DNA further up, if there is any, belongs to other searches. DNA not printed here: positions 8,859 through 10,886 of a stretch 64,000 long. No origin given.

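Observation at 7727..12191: Self-contained four-gene operon: membrane LRR protein, rSAM/SPASM enzyme with extra C-terminal domain, poly-Asn-tailed protein, double zinc-ribbon membrane protein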

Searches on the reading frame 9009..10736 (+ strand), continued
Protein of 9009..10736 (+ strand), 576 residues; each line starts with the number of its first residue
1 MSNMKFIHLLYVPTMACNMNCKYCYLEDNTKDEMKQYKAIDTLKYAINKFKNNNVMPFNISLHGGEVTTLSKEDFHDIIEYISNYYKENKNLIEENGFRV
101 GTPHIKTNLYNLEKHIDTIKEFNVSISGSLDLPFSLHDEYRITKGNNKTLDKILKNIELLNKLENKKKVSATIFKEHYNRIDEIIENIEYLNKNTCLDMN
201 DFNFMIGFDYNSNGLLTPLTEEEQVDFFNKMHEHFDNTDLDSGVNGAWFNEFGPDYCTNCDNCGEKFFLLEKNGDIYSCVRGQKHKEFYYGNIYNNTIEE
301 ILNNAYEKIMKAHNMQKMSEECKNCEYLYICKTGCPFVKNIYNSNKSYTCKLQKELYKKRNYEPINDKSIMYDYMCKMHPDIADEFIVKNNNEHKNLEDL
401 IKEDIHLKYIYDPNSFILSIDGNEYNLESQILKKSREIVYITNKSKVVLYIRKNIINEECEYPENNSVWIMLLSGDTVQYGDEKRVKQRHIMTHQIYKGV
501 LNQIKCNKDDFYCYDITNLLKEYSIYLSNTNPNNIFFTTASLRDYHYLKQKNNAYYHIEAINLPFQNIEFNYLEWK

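Call 55: fold_search(model_id=the predicted structure, library=pdb)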
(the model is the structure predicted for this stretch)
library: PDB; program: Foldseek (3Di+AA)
matches with E <= 10: 1028; with E <= 0.001: 72
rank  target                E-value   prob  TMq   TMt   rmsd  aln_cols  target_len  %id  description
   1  4k36_A                3.3e-15  1.00  0.45  0.65   8.6       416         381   19  His6 tagged anSMEcpe with bound AdoMet (released 2013-05-08)
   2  4k37_A                8.8e-15  1.00  0.45  0.68   5.2       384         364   20  Native anSMEcpe with bound AdoMet (released 2013-05-08)
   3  4k38_A                9.9e-15  1.00  0.46  0.67   5.3       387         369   20  Native anSMEcpe with bound AdoMet and Kp18Cys peptide (released 2013-05-08)
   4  4k37_B                1.9e-14  1.00  0.45  0.68   5.2       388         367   20  Native anSMEcpe with bound AdoMet (released 2013-05-08)
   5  4k39_B                1.9e-14  1.00  0.45  0.69   7.7       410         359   18  Native anSMEcpe with bound AdoMet and Cp18Cys peptide (released 2013-05-08)
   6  4k39_A                2.2e-14  1.00  0.46  0.70   4.9       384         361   19  Native anSMEcpe with bound AdoMet and Cp18Cys peptide (released 2013-05-08)
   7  4k36_B                3.7e-14  1.00  0.46  0.69   5.1       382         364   19  His6 tagged anSMEcpe with bound AdoMet (released 2013-05-08)
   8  4k38_B                8.3e-14  1.00  0.45  0.68   5.3       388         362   18  Native anSMEcpe with bound AdoMet and Kp18Cys peptide (released 2013-05-08)
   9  5why_B                3.5e-11  1.00  0.45  0.59   4.7       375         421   19  Structural Insights into Thioether Bond Formation in the Biosynthesis of Sactipeptides (released 2017-07-26)
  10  9gm3_A                4.7e-11  1.00  0.41  0.59   9.1       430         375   13  Crystal structure of the complex formed between the radical SAM protein ChlB and the leader region of its precursor su (released 2025-06-25)
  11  9gmc_C                5.6e-11  1.00  0.43  0.63   6.2       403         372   15  Crystal structure of the complex formed between the radical SAM protein ChlB and the R3A mutant of ChlA (released 2025-06-25)
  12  9gmc_A                6.6e-11  1.00  0.42  0.61   9.0       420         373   14  Crystal structure of the complex formed between the radical SAM protein ChlB and the R3A mutant of ChlA (released 2025-06-25)
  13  9gm3_C                8.8e-11  1.00  0.43  0.63   6.3       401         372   14  Crystal structure of the complex formed between the radical SAM protein ChlB and the leader region of its precursor su (released 2025-06-25)
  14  5why_A                1.2e-10  1.00  0.44  0.59   5.3       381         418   18  Structural Insights into Thioether Bond Formation in the Biosynthesis of Sactipeptides (released 2017-07-26)
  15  5wgg_A                2.5e-10  1.00  0.45  0.58   4.9       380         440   20  Structural Insights into Thioether Bond Formation in the Biosynthesis of Sactipeptides (released 2017-07-26)
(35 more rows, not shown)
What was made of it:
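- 9009..10739 (+): Radical SAM/SPASM enzyme (576 aa). The rSAM cluster motif CX3CX2C is at 9057-9080. The eight auxiliary-cluster Cys lie in 9777-10058. Foldseek best hit is anSMEcpe 4k36-39 (call 55).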

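Call 72: find_related_loci(query=A7, collection=viral_contigs, flank=8000)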
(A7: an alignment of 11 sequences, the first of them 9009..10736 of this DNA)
Query A7 (576 aa) in viral_contigs; peptide patterns used: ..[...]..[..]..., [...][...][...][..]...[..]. (x = any residue, [..] = any of these).
600 stretches matched a pattern (row limit reached: there are more); 114 encode a relative of the query (tblastn E <= 1e-3); the best 80 are kept; 80 distinct loci.
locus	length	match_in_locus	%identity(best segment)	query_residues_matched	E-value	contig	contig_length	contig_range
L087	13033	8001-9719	62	3-573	0e+0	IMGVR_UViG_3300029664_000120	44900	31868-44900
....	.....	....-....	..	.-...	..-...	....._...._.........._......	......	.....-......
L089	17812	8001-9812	33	3-574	9e-96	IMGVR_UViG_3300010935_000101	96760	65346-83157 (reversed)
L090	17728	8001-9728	34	9-574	8e-94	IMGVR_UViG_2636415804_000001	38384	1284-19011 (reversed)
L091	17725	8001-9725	36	9-572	6e-94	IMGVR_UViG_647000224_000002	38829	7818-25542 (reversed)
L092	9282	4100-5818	35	9-572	5e-90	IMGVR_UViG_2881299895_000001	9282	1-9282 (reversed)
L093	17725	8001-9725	34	9-572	9e-90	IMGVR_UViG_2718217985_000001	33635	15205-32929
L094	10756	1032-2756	34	9-572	8e-90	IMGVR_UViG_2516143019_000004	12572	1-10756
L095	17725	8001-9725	34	9-572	9e-90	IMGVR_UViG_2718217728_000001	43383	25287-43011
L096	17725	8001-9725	34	9-572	9e-90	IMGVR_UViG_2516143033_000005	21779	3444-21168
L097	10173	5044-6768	34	9-572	1e-89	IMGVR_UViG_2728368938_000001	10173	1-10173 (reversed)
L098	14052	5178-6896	34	9-570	5e-89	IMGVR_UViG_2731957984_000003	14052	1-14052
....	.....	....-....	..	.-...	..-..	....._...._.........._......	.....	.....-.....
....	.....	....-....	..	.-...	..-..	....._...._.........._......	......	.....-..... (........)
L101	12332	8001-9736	33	4-570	8e-74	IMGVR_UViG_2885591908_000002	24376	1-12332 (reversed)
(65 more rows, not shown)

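Call 77: search_dna_similar(query=L093:7986-9740:+, collection=phages, mode=protein, max_rows=25)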
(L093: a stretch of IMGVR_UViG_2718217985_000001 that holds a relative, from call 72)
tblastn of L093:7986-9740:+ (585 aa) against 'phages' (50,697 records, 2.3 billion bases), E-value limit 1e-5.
Records with a match: 7; places in all: 7; records where one place covers at least 80% of the query: 1.
Best place of each record, by identity: >=99% 1; <60% 6.
By first word of the organism name: Bacteriophage 3; Salmonella 3; Campylobacter 1.
By host as written in the record: - 3; Homo sapiens 2; Campylobacter coli CAN 10 1; Salmonella enterica subsp. enterica serovar Kentucky 1.
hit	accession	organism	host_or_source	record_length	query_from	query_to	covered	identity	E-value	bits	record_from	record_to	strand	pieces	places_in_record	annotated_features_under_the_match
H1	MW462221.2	Campylobacter phage CAM-P21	Campylobacter coli CAN 10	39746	1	585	100%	100.0%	0e+0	1155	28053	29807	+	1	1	hypothetical protein (x3)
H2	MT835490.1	Bacteriophage sp.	human fecal samples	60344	5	348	59%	23.7%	1e-6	58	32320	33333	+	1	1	record has no annotation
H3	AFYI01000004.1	Salmonella enterica subsp. enterica serovar Infantis str. ...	Homo sapiens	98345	5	370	63%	22.2%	3e-7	60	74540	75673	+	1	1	radical SAM domain protein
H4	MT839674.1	Bacteriophage sp.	human fecal samples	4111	6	339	57%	24.2%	3e-6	56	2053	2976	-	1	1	record has no annotation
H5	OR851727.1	Salmonella phage S.Kent 1-2-1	Salmonella enterica subsp. enterica ...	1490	11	370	62%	22.1%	1e-6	57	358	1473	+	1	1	record has no annotation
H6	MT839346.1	Bacteriophage sp.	human fecal samples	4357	14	341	56%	22.7%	2e-10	70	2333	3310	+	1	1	record has no annotation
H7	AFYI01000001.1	Salmonella enterica subsp. enterica serovar Infantis str. ...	Homo sapiens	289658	114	370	44%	22.5%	5e-7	59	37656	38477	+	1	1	radical SAM domain protein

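Call 78: get_annotated_region(hit=H1, flank=7000)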
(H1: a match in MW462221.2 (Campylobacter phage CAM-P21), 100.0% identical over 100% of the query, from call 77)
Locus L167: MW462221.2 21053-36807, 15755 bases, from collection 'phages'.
description: Campylobacter phage CAM-P21, complete genome.
organism: Campylobacter phage CAM-P21 (NCBI taxid 2806604)
taxonomy: Viruses; Duplodnaviria; Heunggongvirae; Uroviricota; Caudoviricetes
host: Campylobacter coli CAN 10; source: chicken; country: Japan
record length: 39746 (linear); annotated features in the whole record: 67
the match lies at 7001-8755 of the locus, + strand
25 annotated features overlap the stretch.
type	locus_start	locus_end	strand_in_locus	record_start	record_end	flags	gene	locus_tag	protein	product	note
CDS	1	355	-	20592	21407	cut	-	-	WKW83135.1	hypothetical protein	rasttk_feature_annotation_tool=annotate_proteins_km er_v2; rasttk_feature_creation_tool=/opt/patric-common/ ...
CDS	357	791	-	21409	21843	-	-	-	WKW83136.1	hypothetical protein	rasttk_feature_annotation_tool=annotate_proteins_km er_v2; rasttk_feature_creation_tool=/opt/patric-common/ ...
CDS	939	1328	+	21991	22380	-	-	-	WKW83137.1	hypothetical protein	rasttk_feature_annotation_tool=annotate_proteins_km er_v2; rasttk_feature_creation_tool=/opt/patric-common/ ...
CDS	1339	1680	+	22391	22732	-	-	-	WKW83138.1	hypothetical protein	rasttk_feature_annotation_tool=annotate_proteins_km er_v2; rasttk_feature_creation_tool=/opt/patric-common/ ...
CDS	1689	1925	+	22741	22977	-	-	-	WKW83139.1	putative lipoprotein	rasttk_feature_annotation_tool=annotate_proteins_km er_v2; rasttk_feature_creation_tool=/opt/patric-common/ ...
CDS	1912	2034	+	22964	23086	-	-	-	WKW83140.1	hypothetical protein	rasttk_feature_annotation_tool=annotate_proteins_km er_v2; rasttk_feature_creation_tool=/opt/patric-common/ ...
CDS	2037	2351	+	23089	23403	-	-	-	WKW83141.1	holin/antiholin component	rasttk_feature_annotation_tool=annotate_proteins_km er_v2; rasttk_feature_creation_tool=/opt/patric-common/ ...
CDS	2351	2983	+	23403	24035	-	-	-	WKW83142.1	baseplate assembly protein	rasttk_feature_annotation_tool=annotate_proteins_km er_v2; rasttk_feature_creation_tool=/opt/patric-common/ ...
CDS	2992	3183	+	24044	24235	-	-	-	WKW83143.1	hypothetical protein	rasttk_feature_annotation_tool=annotate_proteins_km er_v2; rasttk_feature_creation_tool=/opt/patric-common/ ...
CDS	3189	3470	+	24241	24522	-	-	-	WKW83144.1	baseplate assembly protein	rasttk_feature_annotation_tool=annotate_proteins_km er_v2; rasttk_feature_creation_tool=/opt/patric-common/ ...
CDS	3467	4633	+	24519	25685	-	-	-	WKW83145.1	baseplate assembly protein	rasttk_feature_annotation_tool=annotate_proteins_km er_v2; rasttk_feature_creation_tool=/opt/patric-common/ ...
CDS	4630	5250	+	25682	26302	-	-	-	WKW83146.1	tail formation protein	rasttk_feature_annotation_tool=annotate_proteins_km er_v2; rasttk_feature_creation_tool=/opt/patric-common/ ...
CDS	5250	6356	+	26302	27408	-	-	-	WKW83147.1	tail fiber protein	rasttk_feature_annotation_tool=annotate_proteins_km er_v2; rasttk_feature_creation_tool=/opt/patric-common/ ...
CDS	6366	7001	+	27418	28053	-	-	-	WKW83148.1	hypothetical protein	rasttk_feature_annotation_tool=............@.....; rasttk_feature_creation_tool=/opt/patric-common/ ...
CDS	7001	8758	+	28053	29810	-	-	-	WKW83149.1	hypothetical protein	rasttk_feature_annotation_tool=annotate_proteins_km er_v2; rasttk_feature_creation_tool=/opt/patric-common/ ...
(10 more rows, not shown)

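Call 86: search_protein_families(library=phrogs, proteins=[L093:6307-7338:+, L093:7351-7983:+, L093:7986-9740:+, L093:9736-10119:+, L093:10119-11129:+, window:9009-10736:+], max_evalue=0.01)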
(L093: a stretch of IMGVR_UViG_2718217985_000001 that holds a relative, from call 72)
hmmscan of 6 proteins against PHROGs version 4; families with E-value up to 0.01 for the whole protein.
L093:6307-7338:+ (344 aa): 28 families (the best 25 are shown)
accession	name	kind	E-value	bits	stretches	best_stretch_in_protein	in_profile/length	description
phrog_14531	-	unknown function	1e-110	371.2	1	1-199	1-199/343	-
phrog_1162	-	tail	1.3e-88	298.4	1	1-322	1-354/354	tail fiber protein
phrog_1780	-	tail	4.4e-58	198.6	1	3-202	3-191/855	tail collar fiber protein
phrog_327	-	tail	1.4e-44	154.4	1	4-198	6-200/618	tail protein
phrog_2137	-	tail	9.7e-41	141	1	1-198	1-206/267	tail fiber protein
phrog_988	-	tail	2.7e-38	133.7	1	4-153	4-156/574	tail protein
phrog_6202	-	tail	2.8e-37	130.2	1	4-217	3-223/636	tail fiber protein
phrog_381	-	tail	1.8e-34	121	1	5-177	4-157/566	tail fiber protein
phrog_5181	-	unknown function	4.7e-34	118.7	1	4-165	3-166/763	-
phrog_11518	-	tail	1.3e-33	117.2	1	4-153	2-155/812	tail fiber protein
phrog_4618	-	tail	4.4e-32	112.3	1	4-209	3-219/413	tail collar fiber protein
phrog_10153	-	tail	1.1e-30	107.8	1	5-226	4-220/327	tail fiber protein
phrog_295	-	tail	8.3e-30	105.3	1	2-154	162-317/794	tail fiber protein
phrog_30680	-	unknown function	8.5e-22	78.7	1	5-152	2-152/342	-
phrog_14570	-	unknown function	1.4e-21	77.7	1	4-160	6-164/540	-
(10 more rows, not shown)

L093:7351-7983:+ (211 aa): 3 families
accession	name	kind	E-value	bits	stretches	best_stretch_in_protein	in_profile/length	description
phrog_10241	-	unknown function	4.2e-144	478.6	1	1-211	1-211/211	-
phrog_6034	-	unknown function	1.6e-09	38.8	1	136-209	83-162/164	-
phrog_14311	-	unknown function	1.9e-06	28.9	1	137-209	60-138/140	-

L093:7986-9740:+ (585 aa): 2 families
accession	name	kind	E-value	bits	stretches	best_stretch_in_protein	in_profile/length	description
phrog_1802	-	other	6.4e-142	475.2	1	2-585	42-556/556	radical SAM domain-containing protein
phrog_626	-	DNA, RNA and nucleotide metabolism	0.0036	17.9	0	12-85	24-98/164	anaerobic ribonucleotide reductase small subunit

L093:9736-10119:+ (128 aa): 1 family
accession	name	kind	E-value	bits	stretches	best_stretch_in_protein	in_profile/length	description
phrog_1158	-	tail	1.8e-49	169.2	1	1-127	6-140/205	tail assembly chaperone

L093:10119-11129:+ (337 aa): 4 families
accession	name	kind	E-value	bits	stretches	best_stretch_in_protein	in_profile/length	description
phrog_5132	-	unknown function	6.8e-179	596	1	1-315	88-411/411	-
phrog_16233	-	tail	8.6e-32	110.9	1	63-275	1107-1318/1357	tail fiber protein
phrog_24887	-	unknown function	9e-31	108.1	1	65-274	385-593/633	-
phrog_31410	-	unknown function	2.2e-30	106.3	1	65-273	707-914/955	-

window:9009-10736:+ (576 aa): 2 families
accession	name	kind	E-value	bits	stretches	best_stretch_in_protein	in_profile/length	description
phrog_1802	-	other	3.1e-44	152.8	1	12-571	49-550/556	radical SAM domain-containing protein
phrog_626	-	DNA, RNA and nucleotide metabolism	5e-05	23.9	1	16-117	25-124/164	anaerobic ribonucleotide reductase small subunit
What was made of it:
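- In phages the Asn-run protein is a structural tail fibre (calls 78, 86).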
